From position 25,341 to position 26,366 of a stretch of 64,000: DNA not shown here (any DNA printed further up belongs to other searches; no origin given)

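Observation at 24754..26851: Operon of three paralogous, translationally coupled metallophosphoesterases on the mobile element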

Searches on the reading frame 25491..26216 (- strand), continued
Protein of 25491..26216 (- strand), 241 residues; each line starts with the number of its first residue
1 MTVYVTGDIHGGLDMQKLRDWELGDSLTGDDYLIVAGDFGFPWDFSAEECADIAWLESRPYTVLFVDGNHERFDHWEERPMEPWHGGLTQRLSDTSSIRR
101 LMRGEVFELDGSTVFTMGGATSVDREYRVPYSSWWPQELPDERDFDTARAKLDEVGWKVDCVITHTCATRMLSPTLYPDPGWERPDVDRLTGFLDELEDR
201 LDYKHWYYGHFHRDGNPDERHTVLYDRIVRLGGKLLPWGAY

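Call 53: search_protein_families(library=pfam, proteins=[L029:403-3678:+, L029:4792-8679:+, L029:8660-10537:+, L029:10534-11172:+], max_evalue=0.01)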
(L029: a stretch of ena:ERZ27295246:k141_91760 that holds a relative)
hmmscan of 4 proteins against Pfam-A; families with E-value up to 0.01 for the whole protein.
L029:403-3678:+ (1091 aa): 1 family
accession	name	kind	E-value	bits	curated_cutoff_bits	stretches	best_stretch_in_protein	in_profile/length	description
PF00188.32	CAP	-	2.3e-06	28.9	21.1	1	494-627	1-110/117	Cysteine-rich secretory protein family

L029:4792-8679:+ (1295 aa): 0 families

L029:8660-10537:+ (625 aa): 0 families

L029:10534-11172:+ (212 aa): 2 families
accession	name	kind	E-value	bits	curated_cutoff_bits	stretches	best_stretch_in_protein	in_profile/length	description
PF00149.33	Metallophos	-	2.2e-07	31.9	21.5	1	2-176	3-142/191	Calcineurin-like phosphoesterase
PF12850.12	Metallophos_2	-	0.00056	20.4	27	1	4-136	5-118/154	Calcineurin-like phosphoesterase superfamily domain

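Call 57: find_related_loci(query=A1, collection=genome_contigs, flank=6000)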
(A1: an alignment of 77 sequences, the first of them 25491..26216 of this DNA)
Query A1 (241 aa) in genome_contigs; peptide patterns used: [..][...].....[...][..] (x = any residue, [..] = any of these).
598 stretches matched a pattern (row limit reached: there are more); 595 encode a relative of the query (tblastn E <= 1e-3); the best 80 are kept; 80 distinct loci.
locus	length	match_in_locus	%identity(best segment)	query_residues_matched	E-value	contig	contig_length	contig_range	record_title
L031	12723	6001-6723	99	1-241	5e-162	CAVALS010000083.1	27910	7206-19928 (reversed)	Bacteroidaceae bacterium isolate SID5429-1_cleanbin_000048 genome assembly, contig: Spades_SID5429-1_contig_1249, whole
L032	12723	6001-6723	98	1-241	1e-159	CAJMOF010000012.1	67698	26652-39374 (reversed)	TPA_asm: uncultured bacterium isolate ERR1430469-bin.42 genome assembly, contig: NODE_351_length_67698_cov_49.127404, wh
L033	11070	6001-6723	98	1-241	1e-159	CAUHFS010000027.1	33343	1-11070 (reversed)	MAG TPA_asm: uncultured Collinsella sp. isolate SRR16279967_bin.16_MetaWRAP_v1.3_MAG genome assembly, contig: ERZ1928934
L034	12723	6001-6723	98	1-241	1e-159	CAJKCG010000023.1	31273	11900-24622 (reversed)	MAG TPA_asm: uncultured Collinsella sp. isolate ERR1190842-bin.10 genome assembly, contig: NODE_443_length_31273_cov_8.5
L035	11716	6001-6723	96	1-241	5e-159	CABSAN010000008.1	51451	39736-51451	MAG TPA_asm: uncultured Collinsella sp. isolate MGYG-HGUT-02100 genome assembly, contig: GUT_GENOME127803_8, whole genom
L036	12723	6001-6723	96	1-241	5e-159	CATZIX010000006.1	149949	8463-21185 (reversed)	MAG TPA_asm: uncultured Collinsella sp. isolate ERR9578219_bin.25_MetaWRAP_v1.3_MAG genome assembly, contig: ERZ18533924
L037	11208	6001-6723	96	1-241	2e-158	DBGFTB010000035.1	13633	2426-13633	MAG TPA_asm: Collinsella aerofaciens isolate MAG10030 contig35, whole genome shotgun sequence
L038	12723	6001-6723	96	1-241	2e-158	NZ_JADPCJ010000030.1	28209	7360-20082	Collinsella aerofaciens strain D40t1_170626_B5 NODE_30_length_28209_cov_71.1527, whole genome shotgun sequence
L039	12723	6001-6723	96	1-241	9e-159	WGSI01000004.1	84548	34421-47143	MAG: Collinsella sp. isolate COPD009 SA9242_bin.25_contig_4, whole genome shotgun sequence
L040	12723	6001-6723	96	1-241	3e-158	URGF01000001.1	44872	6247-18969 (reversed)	uncultured Collinsella sp. isolate UMGS969 genome assembly, contig: NODE_181_length_44872_cov_5.163755, whole genome sho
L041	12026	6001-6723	97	1-241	5e-158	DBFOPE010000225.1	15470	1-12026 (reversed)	MAG TPA_asm: Collinsella sp. isolate MAG1890 contig225, whole genome shotgun sequence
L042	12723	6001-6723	96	1-241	7e-158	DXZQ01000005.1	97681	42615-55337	MAG TPA_asm: Collinsella sp. isolate HRGM_Genome_0464 HRGM_Genome_0464_5, whole genome shotgun sequence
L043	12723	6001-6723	96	1-241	7e-158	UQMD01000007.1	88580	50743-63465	uncultured Collinsella sp. isolate UMGS425 genome assembly, contig: NODE_61_length_88580_cov_8.162666, whole genome shot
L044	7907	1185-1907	97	1-241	7e-158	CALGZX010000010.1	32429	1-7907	MAG TPA_asm: uncultured Collinsella sp. isolate ERR911975_bin.52_CONCOCT_v1.1_MAG genome assembly, contig: ERZ824575.920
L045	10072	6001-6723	96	1-241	1e-157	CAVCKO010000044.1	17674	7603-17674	Treponemataceae bacterium isolate H07624-L1_cleanbin_000003 genome assembly, contig: Spades_H07624-L1_contig_1426, whole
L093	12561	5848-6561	87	1-238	7e-141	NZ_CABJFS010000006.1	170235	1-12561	Collinsella aerofaciens isolate MGYG-HGUT-00266, whole genome shotgun sequence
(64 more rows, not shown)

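Call 59: get_annotated_region(hit=H64, flank=9000)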
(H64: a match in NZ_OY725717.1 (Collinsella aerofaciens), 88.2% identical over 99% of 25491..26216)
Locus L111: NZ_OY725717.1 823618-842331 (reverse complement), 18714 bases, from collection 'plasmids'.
description: Collinsella aerofaciens strain Collinsella aerofaciens TSDC17.2-1.1 plasmid 6, complete sequence
organism: Collinsella aerofaciens (NCBI taxid 74426)
taxonomy: Bacteria; Actinomycetota; Coriobacteriia; Coriobacteriales; Coriobacteriaceae; Collinsella; Collinsella aerofaciens
host: -; source: -; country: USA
typing (MOB-suite, as given by PLSDB): non-mobilizable
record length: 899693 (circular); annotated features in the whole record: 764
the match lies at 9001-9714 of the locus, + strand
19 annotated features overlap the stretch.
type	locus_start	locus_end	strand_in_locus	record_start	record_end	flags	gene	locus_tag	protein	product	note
CDS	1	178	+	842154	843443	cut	eno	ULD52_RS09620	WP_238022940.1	phosphopyruvate hydratase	GO:0006096 - glycolytic process [Evidence IEA]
CDS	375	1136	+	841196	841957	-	-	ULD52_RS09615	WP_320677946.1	hypothetical protein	-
CDS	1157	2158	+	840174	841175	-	-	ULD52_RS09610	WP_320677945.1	hypothetical protein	-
CDS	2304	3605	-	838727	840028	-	-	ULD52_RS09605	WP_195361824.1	AAA family ATPase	-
CDS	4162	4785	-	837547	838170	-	-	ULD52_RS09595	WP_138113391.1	hypothetical protein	-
CDS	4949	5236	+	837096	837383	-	-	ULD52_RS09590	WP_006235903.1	PTS sugar transporter subunit IIB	GO:0008643 - carbohydrate transport [Evidence IEA]; GO:0009401 - phosphoenolpyruvate-dependent sugar phosphotransferase ...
CDS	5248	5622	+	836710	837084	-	-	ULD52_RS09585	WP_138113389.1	VOC family protein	-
CDS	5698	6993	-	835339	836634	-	-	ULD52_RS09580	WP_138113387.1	ATP-binding protein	-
CDS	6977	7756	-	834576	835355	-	-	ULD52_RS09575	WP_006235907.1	response regulator transcription factor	GO:0000160 - phosphorelay signal transduction system [Evidence IEA]; GO:0006355 - regulation of DNA-templated ...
CDS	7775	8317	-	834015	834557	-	-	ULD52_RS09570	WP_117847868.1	DUF4342 domain-containing protein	-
CDS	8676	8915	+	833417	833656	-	-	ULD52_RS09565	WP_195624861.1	hypothetical protein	-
CDS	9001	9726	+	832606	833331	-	-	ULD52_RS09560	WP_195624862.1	metallophosphoesterase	-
CDS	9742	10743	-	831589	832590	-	gluQRS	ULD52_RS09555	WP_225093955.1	tRNA glutamyl-Q(34) synthetase GluQRS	GO:0006418 - tRNA aminoacylation for protein translation [Evidence IEA]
CDS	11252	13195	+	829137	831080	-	-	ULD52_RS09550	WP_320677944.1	DUF2207 domain-containing protein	-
CDS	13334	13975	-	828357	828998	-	-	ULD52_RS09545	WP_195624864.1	GNAT family N-acetyltransferase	-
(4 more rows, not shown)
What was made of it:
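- A single B-like gene (88% identity) lies next to gluQRS in a C. aerofaciens replicon (call 59).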

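Call 63: predict_structure(alignment_id=A1)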
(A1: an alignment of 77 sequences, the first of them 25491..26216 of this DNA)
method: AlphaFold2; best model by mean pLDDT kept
length: 241 residues; sequences in the alignment: 77
mean_pLDDT: 96.4   pTM: 0.93
mean pLDDT of the five models: 96.4, 96.0, 95.4, 95.0, 94.9
residues with pLDDT >= 90: 229; 70-90: 8; 50-70: 3; < 50: 1
segments of 3 or more residues with pLDDT < 50: none
pLDDT, mean of each block of 10 residues (from residue 1): 98 97 97 98 96 98 98 97 98 98 98 98 95 96 98 99 98 94 92 99 98 97 98 83 42
secondary structure, 60 per line:
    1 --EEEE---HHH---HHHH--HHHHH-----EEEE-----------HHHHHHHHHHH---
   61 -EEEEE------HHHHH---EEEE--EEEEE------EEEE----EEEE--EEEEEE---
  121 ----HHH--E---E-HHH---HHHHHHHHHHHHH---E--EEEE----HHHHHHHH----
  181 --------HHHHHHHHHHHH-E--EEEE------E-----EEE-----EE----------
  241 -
elements in order: E3-6 H16-19 H22-26 E32-35 H47-57 E62-66 H73-77 E81-84 E87-91 E98-101 E106-109 E112-117 H142-154 E161-164 H169-176 H189-200 E205-208 E221-223
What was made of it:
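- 25491..26216 (-): Gene B: 241-aa metallophosphoesterase of PHROG 1649. Its ATG overlaps the stop of A (ATGA). AF2 pLDDT 96.4 (call 63).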

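Call 66: search_protein_families(library=pfam, proteins=[L093:378-3857:+, L093:3879-4319:+, L093:4445-5203:+, L029:4792-8679:+], max_evalue=0.05)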
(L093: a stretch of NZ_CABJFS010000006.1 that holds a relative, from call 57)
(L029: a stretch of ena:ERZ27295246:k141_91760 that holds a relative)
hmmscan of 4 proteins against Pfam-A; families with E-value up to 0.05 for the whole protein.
L093:378-3857:+ (1159 aa): 1 family
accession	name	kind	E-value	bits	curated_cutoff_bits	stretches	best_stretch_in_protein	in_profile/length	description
PF00188.32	CAP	-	7.5e-05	24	21.1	1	541-676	1-109/117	Cysteine-rich secretory protein family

L093:3879-4319:+ (146 aa): 0 families

L093:4445-5203:+ (252 aa): 2 families
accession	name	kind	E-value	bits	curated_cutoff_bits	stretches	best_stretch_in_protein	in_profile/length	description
PF00149.33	Metallophos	-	4.9e-11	43.9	21.5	1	2-214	1-190/191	Calcineurin-like phosphoesterase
PF12850.12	Metallophos_2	-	0.0016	18.9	27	1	2-222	1-126/154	Calcineurin-like phosphoesterase superfamily domain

L029:4792-8679:+ (1295 aa): 0 families

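Call 68: find_related_loci(query=A1, collection=viral_contigs, flank=5000)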
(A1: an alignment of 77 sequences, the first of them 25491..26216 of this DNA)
Query A1 (241 aa) in viral_contigs; peptide patterns used: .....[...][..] (x = any residue, [..] = any of these).
600 stretches matched a pattern (row limit reached: there are more); 570 encode a relative of the query (tblastn E <= 1e-3); the best 80 are kept; 80 distinct loci.
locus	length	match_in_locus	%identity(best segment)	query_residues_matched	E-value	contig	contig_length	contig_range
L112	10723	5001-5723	96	1-241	2e-156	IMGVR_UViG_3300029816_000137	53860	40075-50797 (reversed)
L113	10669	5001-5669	42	3-231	1e-59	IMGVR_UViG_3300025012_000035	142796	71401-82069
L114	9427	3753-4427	41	3-227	3e-58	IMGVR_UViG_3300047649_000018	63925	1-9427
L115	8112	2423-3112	39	1-231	1e-57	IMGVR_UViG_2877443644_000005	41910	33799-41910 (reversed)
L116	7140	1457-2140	42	3-231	1e-57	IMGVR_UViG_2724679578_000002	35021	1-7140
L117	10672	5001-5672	43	3-231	5e-57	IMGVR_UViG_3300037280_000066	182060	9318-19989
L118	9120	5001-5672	42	4-228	1e-55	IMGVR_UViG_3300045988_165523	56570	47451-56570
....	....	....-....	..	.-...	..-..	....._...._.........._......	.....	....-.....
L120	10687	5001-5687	40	3-231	9e-56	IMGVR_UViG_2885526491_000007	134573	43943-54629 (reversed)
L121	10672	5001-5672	42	4-228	9e-56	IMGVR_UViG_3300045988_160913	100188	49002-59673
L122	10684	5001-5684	36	1-231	2e-55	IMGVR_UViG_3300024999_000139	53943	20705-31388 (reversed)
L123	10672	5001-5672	42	4-228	3e-55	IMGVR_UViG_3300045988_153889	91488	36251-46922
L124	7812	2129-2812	38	3-231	4e-55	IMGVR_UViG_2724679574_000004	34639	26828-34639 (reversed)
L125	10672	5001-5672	42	4-228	1e-54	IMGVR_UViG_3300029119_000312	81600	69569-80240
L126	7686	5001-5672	42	4-228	1e-54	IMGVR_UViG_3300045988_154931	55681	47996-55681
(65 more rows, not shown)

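Call 70: get_annotated_region(hit=H10, flank=4000)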
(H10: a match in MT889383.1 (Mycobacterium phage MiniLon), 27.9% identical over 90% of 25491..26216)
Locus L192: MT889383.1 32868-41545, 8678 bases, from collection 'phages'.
description: Mycobacterium phage MiniLon, complete genome.
organism: Mycobacterium phage MiniLon (NCBI taxid 2776879)
taxonomy: Viruses; Duplodnaviria; Heunggongvirae; Uroviricota; Caudoviricetes; Vilmaviridae; Lclasvirinae; Lumosvirus
host: Mycobacterium smegmatis mc#155; source: soil; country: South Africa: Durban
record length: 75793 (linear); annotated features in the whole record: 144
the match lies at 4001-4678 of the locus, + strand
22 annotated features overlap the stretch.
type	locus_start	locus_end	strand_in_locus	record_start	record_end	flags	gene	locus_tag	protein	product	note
CDS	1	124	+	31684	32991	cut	36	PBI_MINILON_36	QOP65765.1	tyrosine integrase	-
CDS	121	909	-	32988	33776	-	37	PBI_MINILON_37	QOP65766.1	membrane protein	-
CDS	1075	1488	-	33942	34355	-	38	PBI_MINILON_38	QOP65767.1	immunity repressor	-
CDS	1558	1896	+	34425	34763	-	39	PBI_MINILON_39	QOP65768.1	Cro protein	Cro (control of repressor's operator)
CDS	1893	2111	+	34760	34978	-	40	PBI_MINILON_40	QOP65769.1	excise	-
CDS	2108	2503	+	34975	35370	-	41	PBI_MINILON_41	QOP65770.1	hypothetical protein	-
CDS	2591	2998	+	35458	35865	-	42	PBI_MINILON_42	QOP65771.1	hypothetical protein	-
CDS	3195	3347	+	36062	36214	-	43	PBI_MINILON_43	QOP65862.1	hypothetical protein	-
CDS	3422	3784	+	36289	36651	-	44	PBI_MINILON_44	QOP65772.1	hypothetical protein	-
CDS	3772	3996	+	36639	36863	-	45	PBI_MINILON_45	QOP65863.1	hypothetical protein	-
CDS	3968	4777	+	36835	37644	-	46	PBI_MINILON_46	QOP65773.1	metallophosphoesterase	-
CDS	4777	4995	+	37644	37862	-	47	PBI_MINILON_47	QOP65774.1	hypothetical protein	-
CDS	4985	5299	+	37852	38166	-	48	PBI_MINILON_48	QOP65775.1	hypothetical protein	-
CDS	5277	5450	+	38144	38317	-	49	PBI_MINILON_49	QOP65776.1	hypothetical protein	-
CDS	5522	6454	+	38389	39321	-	50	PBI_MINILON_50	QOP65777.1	membrane protein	-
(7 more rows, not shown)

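Call 71: get_annotated_region(hit=H2, flank=4000)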
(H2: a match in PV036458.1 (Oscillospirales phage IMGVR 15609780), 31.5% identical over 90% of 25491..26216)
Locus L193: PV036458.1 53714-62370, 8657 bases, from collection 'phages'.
description: Oscillospirales phage IMGVR 15609780, complete genome.
organism: Oscillospirales phage IMGVR 15609780 (NCBI taxid 3403686)
taxonomy: Viruses; Duplodnaviria; Heunggongvirae; Uroviricota; Caudoviricetes; Ca. Heliusvirales
host: Oscillospirales; source: human feces; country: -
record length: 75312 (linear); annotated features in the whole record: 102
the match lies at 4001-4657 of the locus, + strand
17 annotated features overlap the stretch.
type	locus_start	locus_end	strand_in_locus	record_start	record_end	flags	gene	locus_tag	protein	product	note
CDS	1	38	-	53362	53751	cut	-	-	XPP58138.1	hypothetical protein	-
CDS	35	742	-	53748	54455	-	-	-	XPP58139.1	hypothetical protein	-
CDS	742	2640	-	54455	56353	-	-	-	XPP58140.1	hypothetical protein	-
CDS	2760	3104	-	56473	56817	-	-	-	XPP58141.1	hypothetical protein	-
CDS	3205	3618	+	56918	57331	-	-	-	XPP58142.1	transcriptional repressor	-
CDS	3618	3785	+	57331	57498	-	-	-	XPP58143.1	hypothetical protein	-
CDS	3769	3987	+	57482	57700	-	-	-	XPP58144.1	hypothetical protein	-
CDS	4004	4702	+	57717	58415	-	-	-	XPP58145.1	metallo-phosphoesterase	-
CDS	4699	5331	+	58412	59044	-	-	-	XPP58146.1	hypothetical protein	-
CDS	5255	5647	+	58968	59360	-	-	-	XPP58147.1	hypothetical protein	-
CDS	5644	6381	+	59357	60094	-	-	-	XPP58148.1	hypothetical protein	-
CDS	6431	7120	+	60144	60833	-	-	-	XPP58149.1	NinI-like serine-threonine phosphatase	-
CDS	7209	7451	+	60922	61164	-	-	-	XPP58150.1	hypothetical protein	-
CDS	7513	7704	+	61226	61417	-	-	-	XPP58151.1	hypothetical protein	-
CDS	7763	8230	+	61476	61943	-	-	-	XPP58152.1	hypothetical protein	-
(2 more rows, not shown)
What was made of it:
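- In temperate phages the B/C-type gene lies in the early operon just after cro/xis or a repressor gene (calls 70, 71). A phage that has a B/C-type gene also carries a separate NinI-like phosphatase (call 71).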

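Call 72: get_annotated_region(hit=H67, flank=4000)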
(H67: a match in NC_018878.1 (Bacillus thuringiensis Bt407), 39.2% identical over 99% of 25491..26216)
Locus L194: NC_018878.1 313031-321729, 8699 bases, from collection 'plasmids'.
description: Bacillus thuringiensis Bt407 plasmid BTB_502p, complete sequence
organism: Bacillus thuringiensis Bt407 (NCBI taxid 527021)
taxonomy: Bacteria; Bacillota; Bacilli; Bacillales; Bacillaceae; Bacillus; Bacillus thuringiensis; Bacillus thuringiensis Bt407
host: -; source: -; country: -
typing (MOB-suite, as given by PLSDB): non-mobilizable; replicon rep_cluster_18; mating-pair formation MPF_T
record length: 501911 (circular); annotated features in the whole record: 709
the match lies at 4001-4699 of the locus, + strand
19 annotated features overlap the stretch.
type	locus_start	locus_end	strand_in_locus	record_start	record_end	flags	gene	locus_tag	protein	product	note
CDS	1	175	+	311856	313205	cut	-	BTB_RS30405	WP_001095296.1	HD domain-containing protein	-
CDS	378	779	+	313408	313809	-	-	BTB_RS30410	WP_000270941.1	hypothetical protein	-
CDS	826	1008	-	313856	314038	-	-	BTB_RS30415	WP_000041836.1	hypothetical protein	-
CDS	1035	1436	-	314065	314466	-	-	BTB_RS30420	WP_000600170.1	YopX family protein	-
CDS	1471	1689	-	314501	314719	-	-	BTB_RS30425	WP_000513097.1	hypothetical protein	-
CDS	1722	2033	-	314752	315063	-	-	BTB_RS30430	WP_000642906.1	hypothetical protein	-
CDS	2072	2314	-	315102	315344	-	-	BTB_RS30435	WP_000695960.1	hypothetical protein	-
CDS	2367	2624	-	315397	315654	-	-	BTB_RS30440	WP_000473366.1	hypothetical protein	-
CDS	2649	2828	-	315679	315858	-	-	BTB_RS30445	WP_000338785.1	hypothetical protein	-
CDS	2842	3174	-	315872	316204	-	-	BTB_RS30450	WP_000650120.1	hypothetical protein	-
CDS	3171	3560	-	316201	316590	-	-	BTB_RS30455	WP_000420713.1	hypothetical protein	-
CDS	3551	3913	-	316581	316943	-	-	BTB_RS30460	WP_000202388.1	hypothetical protein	-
CDS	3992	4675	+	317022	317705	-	-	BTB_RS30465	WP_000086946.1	metallophosphoesterase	-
CDS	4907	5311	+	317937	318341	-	-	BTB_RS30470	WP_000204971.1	helix-turn-helix transcriptional regulator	-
CDS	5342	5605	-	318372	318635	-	-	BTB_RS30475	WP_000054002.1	hypothetical protein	-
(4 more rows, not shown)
